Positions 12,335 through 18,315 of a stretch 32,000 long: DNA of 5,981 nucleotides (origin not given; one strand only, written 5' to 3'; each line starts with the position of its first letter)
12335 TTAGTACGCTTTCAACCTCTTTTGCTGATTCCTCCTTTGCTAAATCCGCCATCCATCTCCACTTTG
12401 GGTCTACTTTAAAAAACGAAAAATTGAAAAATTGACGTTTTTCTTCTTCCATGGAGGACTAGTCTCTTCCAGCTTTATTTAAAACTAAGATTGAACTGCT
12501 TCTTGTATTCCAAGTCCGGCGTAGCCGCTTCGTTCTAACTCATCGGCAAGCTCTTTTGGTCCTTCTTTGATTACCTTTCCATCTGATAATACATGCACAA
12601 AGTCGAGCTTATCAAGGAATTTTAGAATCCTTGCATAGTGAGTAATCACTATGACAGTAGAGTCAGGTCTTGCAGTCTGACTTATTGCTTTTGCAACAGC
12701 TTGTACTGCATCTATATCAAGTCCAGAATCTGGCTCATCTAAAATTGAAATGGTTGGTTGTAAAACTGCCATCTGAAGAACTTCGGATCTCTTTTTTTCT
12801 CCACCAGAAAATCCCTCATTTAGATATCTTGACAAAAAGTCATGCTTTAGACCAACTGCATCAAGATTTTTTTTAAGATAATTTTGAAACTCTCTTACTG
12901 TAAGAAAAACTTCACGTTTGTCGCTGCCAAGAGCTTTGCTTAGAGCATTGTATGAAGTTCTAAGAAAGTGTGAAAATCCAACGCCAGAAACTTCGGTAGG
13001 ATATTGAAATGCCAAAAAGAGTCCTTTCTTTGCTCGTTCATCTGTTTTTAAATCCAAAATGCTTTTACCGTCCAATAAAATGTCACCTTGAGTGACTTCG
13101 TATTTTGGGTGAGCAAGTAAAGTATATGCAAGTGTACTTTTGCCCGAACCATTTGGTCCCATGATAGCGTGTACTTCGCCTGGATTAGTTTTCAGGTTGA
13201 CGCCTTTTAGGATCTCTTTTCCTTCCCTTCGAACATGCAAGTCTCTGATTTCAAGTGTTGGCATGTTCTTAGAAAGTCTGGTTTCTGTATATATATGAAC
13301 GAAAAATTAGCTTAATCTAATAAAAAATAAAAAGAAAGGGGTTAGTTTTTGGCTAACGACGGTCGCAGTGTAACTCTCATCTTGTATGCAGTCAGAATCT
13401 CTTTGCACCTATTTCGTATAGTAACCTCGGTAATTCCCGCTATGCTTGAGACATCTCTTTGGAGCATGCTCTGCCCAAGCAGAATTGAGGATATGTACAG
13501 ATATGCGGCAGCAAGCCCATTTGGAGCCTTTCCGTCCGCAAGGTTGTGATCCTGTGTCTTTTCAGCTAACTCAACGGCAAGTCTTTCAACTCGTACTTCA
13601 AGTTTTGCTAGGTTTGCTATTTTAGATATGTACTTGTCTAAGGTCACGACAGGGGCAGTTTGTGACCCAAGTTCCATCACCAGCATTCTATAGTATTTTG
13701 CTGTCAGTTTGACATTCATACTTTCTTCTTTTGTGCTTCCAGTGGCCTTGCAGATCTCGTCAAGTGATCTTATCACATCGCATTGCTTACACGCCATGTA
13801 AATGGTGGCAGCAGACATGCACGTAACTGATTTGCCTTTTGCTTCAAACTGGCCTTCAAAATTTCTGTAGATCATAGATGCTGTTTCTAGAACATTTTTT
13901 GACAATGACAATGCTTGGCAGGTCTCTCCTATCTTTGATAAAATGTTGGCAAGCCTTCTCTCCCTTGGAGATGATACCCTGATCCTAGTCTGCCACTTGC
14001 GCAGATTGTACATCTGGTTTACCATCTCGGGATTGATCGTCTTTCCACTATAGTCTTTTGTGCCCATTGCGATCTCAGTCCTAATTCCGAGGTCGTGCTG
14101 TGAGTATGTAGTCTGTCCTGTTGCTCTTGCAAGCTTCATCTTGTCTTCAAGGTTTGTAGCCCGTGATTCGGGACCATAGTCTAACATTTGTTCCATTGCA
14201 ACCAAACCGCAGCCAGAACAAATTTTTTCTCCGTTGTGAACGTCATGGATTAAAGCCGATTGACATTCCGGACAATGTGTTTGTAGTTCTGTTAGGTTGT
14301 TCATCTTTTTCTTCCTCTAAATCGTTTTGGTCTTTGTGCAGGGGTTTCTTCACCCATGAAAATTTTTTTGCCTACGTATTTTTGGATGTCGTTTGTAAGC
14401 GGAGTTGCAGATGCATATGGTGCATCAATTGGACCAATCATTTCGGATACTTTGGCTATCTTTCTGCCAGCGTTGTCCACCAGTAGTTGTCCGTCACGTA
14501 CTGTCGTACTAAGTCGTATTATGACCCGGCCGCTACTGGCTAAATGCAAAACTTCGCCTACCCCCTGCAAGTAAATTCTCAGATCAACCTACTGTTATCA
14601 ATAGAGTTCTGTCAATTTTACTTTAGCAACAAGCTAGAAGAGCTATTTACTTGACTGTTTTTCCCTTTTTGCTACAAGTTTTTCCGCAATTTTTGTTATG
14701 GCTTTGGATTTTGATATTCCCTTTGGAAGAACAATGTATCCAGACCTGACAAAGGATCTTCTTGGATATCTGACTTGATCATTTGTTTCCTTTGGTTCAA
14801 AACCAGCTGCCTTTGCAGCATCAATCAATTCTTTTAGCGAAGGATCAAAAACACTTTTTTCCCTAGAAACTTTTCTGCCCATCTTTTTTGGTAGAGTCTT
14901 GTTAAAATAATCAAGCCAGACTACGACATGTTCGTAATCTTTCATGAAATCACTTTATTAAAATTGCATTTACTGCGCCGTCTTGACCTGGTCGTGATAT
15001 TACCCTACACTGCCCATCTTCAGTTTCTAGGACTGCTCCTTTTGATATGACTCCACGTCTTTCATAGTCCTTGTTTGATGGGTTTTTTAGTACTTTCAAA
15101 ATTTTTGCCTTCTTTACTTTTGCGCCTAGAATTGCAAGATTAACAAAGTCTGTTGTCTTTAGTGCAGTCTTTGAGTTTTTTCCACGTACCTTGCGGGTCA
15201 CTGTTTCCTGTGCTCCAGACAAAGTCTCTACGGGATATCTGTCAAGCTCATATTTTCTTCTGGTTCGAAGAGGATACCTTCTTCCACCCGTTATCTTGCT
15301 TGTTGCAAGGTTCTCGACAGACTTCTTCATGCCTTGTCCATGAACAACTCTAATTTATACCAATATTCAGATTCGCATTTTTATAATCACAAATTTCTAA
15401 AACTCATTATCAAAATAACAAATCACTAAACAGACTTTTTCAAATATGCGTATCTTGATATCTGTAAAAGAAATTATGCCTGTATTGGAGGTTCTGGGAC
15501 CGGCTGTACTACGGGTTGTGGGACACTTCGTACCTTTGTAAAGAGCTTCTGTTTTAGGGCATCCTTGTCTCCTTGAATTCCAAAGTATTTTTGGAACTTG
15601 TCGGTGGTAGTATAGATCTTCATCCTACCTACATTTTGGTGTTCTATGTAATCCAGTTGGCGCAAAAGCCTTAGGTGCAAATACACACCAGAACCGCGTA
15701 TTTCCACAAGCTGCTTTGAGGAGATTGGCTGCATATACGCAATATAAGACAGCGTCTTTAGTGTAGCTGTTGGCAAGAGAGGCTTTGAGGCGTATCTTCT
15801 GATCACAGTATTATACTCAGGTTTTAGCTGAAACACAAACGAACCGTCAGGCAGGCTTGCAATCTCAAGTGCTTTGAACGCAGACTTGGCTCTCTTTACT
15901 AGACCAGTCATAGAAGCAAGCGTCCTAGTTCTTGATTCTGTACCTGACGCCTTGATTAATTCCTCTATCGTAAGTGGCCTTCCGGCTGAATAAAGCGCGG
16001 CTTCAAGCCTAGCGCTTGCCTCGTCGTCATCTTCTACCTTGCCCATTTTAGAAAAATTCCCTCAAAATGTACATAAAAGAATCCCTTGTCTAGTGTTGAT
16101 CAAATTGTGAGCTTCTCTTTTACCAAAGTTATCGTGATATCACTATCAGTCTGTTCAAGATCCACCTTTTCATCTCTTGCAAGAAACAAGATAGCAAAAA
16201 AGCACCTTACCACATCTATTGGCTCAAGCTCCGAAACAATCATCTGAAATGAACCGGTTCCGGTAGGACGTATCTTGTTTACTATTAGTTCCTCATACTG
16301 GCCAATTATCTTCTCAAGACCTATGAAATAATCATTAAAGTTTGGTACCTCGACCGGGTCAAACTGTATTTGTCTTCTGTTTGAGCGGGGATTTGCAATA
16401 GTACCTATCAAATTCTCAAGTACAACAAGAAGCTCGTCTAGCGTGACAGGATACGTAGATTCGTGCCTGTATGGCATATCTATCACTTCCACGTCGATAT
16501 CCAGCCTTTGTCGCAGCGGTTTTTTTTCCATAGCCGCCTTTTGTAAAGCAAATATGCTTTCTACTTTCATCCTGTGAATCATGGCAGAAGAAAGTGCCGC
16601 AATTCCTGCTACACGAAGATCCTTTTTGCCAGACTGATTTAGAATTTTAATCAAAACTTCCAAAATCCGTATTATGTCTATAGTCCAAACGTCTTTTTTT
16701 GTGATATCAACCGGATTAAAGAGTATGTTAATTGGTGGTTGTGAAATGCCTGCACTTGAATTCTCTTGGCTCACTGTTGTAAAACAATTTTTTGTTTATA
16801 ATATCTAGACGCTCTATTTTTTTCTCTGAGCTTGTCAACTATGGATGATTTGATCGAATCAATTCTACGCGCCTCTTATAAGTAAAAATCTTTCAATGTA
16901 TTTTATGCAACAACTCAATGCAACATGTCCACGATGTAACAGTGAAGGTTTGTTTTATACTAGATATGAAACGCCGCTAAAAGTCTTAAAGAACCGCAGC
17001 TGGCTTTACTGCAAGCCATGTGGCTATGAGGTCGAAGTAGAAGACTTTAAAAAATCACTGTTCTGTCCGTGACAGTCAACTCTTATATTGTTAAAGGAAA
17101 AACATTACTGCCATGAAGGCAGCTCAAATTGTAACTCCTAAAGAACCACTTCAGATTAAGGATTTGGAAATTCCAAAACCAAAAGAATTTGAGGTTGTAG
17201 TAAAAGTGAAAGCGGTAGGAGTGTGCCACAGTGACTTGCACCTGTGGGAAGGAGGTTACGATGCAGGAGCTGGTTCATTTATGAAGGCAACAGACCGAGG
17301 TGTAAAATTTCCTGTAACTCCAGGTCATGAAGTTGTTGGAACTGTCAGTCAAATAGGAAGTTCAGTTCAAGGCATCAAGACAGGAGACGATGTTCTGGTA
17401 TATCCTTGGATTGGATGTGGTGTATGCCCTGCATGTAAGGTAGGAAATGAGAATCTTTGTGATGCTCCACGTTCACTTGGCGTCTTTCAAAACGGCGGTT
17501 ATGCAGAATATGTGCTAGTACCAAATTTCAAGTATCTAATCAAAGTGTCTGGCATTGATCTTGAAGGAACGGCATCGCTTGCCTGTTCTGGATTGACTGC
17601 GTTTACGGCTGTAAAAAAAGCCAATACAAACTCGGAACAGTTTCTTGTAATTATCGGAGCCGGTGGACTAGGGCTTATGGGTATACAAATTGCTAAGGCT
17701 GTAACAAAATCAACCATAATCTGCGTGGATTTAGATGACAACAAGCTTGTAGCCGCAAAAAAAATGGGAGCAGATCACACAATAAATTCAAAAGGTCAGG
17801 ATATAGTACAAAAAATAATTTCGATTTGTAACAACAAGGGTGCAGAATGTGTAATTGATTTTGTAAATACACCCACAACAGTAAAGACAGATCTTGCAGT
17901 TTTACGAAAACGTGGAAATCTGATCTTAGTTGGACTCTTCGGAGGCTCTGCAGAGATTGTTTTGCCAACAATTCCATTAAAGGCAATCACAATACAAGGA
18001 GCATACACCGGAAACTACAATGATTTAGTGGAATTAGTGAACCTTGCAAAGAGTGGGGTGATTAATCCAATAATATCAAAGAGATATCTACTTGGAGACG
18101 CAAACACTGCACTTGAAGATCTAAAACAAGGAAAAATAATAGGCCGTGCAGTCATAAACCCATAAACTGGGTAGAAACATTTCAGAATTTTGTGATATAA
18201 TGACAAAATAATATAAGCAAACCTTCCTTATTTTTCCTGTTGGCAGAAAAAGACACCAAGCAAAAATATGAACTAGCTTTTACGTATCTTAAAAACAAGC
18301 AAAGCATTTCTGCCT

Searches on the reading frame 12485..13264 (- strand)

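Call 53: search_protein_families(library=pfam, proteins=[window:12485-13264:-], max_evalue=0.001)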
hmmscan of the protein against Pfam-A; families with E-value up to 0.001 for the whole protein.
window:12485-13264:- (259 aa): 4 families
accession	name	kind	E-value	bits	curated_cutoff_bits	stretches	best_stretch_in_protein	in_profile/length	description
PF00005.33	ABC_tran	-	1.5e-22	81.1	25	1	19-179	1-136/137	ABC transporter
PF02463.25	SMC_N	-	9.9e-10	38.7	40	1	151-223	136-211/220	RecF/RecN/SMC N terminal domain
PF13304.12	AAA_21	-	2e-08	35.1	27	0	170-209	258-298/304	AAA domain, putative AbiEii toxin, Type IV TA system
PF13555.12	AAA_29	-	0.00053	20.1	27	0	23-46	16-39/61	P-loop containing region of AAA domain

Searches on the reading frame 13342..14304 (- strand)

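Call 53: search_protein_families(library=pfam, proteins=[window:13342-14304:-], max_evalue=0.001)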
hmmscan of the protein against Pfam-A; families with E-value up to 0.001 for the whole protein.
window:13342-14304:- (320 aa): 2 families
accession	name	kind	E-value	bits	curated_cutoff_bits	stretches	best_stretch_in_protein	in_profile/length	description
PF00382.24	TFIIB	-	1.7e-27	95.7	23.6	2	219-304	5-90/92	Transcription factor TFIIB repeat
PF08271.17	Zn_Ribbon_TF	-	4e-09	36.3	29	1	11-49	3-42/43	TFIIB zinc-binding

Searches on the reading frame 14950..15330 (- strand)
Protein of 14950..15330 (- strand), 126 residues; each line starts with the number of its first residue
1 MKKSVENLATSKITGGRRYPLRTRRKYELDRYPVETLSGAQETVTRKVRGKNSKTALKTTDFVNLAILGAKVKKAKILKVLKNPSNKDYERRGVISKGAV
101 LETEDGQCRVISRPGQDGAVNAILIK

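Call 53: search_protein_families(library=pfam, proteins=[window:14950-15330:-], max_evalue=0.001)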
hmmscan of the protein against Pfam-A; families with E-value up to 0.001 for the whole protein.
window:14950-15330:- (126 aa): 1 family
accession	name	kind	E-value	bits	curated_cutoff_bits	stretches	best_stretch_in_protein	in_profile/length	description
PF01201.27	Ribosomal_S8e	-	5e-27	95.2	30.2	1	10-125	6-133/133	Ribosomal protein S8e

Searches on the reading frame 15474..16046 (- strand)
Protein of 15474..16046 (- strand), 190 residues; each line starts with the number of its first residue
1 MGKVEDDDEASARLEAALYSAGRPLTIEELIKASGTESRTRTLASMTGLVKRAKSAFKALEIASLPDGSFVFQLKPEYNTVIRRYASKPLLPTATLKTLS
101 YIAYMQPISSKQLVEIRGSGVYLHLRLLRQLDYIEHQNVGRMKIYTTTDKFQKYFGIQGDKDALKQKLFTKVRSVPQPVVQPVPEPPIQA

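Call 9: search_protein_families(library=pfam, proteins=[window:15474-16046:-], max_evalue=0.1)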
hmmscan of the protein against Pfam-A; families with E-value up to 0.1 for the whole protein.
window:15474-16046:- (190 aa): 1 family
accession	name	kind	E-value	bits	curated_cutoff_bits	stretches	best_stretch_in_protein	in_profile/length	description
PF04079.22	SMC_ScpB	-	1.1e-31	110.1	27.4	1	13-161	2-155/160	Segregation and condensation complex subunit ScpB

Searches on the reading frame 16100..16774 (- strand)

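Call 9: search_protein_families(library=pfam, proteins=[window:16100-16774:-], max_evalue=0.1)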
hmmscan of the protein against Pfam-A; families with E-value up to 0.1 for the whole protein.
window:16100-16774:- (224 aa): 3 families
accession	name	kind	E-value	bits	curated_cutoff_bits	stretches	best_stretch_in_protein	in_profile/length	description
PF02616.19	SMC_ScpA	-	2.3e-07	31.5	24.6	1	174-212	185-224/232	Segregation and condensation protein ScpA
PF16858.11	CNDH2_C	-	0.00014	22.3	32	1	157-215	52-111/130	Condensin II complex subunit CAP-H2 or CNDH2, C-terminal wHTH domain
PF24361.1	DUF7517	-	0.04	14.3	27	1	88-134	43-89/116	Domain of unknown function (DUF7517)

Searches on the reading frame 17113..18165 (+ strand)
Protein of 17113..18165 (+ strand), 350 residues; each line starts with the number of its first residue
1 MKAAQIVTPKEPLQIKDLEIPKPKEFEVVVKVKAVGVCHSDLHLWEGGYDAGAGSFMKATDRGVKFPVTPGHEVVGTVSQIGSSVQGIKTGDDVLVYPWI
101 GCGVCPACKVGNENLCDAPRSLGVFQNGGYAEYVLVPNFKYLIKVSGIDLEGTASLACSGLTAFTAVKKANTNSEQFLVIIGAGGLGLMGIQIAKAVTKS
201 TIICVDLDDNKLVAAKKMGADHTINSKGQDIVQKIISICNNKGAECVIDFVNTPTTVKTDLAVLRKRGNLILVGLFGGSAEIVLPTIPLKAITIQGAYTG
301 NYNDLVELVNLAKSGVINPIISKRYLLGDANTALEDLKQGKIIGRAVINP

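Call 9: search_protein_families(library=pfam, proteins=[window:17113-18165:+], max_evalue=0.1)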
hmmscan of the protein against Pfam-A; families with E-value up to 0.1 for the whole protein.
window:17113-18165:+ (350 aa): 7 families
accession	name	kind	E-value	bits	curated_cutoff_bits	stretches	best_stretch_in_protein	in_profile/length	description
PF08240.17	ADH_N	-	6.4e-30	103.9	23.5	1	26-145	3-102/104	Alcohol dehydrogenase GroES-like domain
PF00107.32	ADH_zinc_N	-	1.2e-28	100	31.8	1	185-313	1-128/129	Zinc-binding dehydrogenase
PF13602.12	ADH_zinc_N_2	-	1.9e-12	48.7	27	1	218-348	1-134/134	Zinc-binding dehydrogenase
PF16912.11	Glu_dehyd_C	-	0.0011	19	34.9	1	162-279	18-135/211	Glucose dehydrogenase C-terminus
PF17836.7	PglD_N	-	0.0041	18.1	23.4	1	178-242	2-69/78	PglD N-terminal domain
PF03949.21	Malic_M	-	0.084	12.6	23.5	0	151-197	2-44/258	Malic enzyme, NAD binding domain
PF00563.25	EAL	-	0.087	12.6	31.3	0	225-258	185-218/236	EAL domain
